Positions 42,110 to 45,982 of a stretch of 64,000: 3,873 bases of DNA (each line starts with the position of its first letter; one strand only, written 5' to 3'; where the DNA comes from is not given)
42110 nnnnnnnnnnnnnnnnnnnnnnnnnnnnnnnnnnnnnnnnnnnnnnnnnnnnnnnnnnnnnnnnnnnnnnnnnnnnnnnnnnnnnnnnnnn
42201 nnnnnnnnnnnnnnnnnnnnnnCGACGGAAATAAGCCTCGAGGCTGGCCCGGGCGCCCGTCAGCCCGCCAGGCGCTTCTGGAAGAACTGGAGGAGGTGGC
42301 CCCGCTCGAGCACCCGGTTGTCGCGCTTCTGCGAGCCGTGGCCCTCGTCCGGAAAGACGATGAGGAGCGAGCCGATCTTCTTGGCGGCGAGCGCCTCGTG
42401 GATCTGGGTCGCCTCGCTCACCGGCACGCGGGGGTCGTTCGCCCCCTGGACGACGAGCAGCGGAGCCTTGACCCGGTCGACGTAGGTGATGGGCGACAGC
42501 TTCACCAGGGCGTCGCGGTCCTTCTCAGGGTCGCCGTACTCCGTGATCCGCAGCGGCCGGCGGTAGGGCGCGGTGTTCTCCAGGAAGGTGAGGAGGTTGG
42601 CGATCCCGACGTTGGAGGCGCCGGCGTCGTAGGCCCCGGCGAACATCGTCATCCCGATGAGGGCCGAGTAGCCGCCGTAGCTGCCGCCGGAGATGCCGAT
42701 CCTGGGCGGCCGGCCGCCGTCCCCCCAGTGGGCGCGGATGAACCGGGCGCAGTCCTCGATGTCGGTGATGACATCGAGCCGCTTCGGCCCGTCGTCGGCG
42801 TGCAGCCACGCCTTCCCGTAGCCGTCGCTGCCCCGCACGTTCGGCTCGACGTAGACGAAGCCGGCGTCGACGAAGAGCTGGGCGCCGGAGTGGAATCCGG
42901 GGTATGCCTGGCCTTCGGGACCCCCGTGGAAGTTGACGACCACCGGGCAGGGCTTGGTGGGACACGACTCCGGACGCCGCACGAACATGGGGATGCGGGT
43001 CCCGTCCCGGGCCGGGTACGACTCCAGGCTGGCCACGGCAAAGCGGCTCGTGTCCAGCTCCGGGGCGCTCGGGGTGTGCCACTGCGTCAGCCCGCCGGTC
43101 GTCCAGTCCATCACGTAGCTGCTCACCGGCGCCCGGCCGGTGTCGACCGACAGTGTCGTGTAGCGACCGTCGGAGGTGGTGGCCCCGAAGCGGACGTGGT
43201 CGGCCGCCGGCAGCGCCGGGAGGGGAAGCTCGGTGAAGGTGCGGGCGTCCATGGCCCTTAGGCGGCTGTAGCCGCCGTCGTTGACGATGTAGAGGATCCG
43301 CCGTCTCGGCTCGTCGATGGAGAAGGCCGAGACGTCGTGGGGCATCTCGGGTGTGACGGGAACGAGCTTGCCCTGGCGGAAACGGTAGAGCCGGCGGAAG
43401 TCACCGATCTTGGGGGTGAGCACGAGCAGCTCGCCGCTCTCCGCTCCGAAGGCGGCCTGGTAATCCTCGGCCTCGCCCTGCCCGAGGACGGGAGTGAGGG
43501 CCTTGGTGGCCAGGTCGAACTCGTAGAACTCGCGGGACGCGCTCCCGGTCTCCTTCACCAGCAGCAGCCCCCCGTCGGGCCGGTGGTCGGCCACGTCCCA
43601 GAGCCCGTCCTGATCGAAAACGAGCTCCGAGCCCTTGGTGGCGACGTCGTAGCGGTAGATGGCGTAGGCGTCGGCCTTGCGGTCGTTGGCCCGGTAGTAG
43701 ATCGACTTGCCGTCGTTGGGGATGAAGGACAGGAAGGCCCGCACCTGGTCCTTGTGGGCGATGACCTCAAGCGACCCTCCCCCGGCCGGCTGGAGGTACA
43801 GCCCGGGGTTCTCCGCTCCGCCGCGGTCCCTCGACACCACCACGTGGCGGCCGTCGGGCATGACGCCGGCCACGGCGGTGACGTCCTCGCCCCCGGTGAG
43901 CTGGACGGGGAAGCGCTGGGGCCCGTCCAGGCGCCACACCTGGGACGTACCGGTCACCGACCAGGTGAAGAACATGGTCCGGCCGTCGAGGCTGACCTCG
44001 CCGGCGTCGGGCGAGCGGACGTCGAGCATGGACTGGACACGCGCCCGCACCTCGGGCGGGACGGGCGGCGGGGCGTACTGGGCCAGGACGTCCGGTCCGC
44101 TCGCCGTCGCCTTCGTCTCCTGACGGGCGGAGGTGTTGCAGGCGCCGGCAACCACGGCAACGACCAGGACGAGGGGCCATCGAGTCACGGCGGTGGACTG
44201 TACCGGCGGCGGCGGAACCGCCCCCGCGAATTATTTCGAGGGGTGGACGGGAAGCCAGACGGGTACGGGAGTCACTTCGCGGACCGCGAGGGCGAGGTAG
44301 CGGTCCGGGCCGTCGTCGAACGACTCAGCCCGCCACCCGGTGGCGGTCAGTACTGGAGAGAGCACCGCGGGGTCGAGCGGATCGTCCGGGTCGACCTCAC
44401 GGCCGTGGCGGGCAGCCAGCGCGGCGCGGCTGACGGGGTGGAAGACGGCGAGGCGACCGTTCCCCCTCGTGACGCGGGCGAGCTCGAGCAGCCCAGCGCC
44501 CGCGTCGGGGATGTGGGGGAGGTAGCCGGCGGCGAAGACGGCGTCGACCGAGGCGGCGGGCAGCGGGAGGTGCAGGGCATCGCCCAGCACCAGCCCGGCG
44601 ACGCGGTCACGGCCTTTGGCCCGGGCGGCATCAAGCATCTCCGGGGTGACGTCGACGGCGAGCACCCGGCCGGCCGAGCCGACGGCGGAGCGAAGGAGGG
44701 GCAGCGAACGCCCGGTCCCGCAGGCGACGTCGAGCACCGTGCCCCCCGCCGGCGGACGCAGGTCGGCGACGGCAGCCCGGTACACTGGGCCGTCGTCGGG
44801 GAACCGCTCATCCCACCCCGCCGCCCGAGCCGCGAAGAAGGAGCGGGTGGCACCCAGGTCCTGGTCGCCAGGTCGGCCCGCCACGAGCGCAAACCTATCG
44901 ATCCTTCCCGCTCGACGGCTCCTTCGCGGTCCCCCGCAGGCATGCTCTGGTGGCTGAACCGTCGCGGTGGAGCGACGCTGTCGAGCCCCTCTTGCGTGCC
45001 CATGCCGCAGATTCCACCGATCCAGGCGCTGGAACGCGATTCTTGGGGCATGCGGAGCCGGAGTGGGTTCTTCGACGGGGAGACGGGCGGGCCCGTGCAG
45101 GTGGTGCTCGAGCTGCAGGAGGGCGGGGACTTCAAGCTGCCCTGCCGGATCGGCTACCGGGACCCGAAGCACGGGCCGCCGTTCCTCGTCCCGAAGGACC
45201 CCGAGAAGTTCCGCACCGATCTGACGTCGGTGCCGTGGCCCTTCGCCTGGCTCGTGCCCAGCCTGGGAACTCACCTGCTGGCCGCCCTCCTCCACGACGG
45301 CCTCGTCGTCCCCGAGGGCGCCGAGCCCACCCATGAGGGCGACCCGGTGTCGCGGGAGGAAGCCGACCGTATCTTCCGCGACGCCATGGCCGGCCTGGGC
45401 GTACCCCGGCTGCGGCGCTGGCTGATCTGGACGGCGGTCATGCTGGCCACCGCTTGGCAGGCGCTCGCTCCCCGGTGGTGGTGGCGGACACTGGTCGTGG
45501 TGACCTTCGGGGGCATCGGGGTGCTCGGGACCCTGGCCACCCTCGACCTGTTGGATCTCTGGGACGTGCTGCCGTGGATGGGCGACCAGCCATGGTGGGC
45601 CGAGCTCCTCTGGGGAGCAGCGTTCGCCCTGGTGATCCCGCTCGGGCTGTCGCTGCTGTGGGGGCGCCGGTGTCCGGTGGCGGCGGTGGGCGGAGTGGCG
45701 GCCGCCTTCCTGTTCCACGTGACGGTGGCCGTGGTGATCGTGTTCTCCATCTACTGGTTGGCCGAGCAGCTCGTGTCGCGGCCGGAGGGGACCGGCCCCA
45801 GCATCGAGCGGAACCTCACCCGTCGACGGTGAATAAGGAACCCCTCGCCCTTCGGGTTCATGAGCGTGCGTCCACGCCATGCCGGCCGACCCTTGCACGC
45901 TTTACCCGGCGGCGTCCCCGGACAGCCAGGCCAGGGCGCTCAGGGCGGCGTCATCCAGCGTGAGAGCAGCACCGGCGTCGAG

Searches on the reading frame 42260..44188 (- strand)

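Call 51: search_protein_families(library=pfam, proteins=[window:42260-44188:-], max_evalue=0.001)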
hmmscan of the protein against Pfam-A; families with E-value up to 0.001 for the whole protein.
window:42260-44188:- (642 aa): 7 families
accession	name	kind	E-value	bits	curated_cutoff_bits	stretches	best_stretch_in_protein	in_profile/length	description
PF00326.27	Peptidase_S9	-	1.2e-41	143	22.6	1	432-640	3-210/213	Prolyl oligopeptidase family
PF20434.5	BD-FAE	-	8.7e-11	42.2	26.8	1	411-600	10-215/215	BD-FAE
PF02129.25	Peptidase_S15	-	2.1e-07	31.4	23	0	557-609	205-254/262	X-Pro dipeptidyl-peptidase (S15 family)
PF01738.24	DLH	-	2.8e-06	27.5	21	1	565-624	134-193/217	Dienelactone hydrolase family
PF07676.18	PD40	-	9.6e-05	22.7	20.9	0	66-86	17-38/38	WD40-like Beta Propeller Repeat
PF08386.16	Abhydrolase_4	-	0.00046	20.7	21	0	573-624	33-80/103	TAP-like protein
PF00561.26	Abhydrolase_1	-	0.00059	20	25.8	0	568-620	193-241/245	alpha/beta hydrolase fold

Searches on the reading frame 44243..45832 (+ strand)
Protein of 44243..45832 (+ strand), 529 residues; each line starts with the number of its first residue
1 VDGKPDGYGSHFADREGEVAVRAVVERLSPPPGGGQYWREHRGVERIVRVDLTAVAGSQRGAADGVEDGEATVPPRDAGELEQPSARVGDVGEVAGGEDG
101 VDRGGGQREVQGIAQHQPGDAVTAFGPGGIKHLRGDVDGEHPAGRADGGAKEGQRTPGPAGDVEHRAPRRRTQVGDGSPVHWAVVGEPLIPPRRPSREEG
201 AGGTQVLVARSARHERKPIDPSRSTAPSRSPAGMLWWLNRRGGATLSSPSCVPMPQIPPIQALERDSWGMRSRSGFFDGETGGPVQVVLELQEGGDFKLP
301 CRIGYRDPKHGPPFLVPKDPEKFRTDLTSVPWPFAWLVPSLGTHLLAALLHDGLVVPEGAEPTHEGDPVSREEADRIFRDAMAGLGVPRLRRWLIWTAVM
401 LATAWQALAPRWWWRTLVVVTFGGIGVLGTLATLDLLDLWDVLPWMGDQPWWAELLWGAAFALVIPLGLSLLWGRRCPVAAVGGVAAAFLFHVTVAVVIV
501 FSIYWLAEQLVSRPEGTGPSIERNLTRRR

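Call 51: search_protein_families(library=pfam, proteins=[window:44243-45832:+], max_evalue=0.001)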
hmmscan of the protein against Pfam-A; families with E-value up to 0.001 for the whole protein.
window:44243-45832:+ (529 aa): 1 family
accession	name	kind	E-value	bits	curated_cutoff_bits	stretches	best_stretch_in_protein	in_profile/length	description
PF07087.16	DUF1353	-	2.1e-19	69.4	22.5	1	320-399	20-91/91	Protein of unknown function (DUF1353)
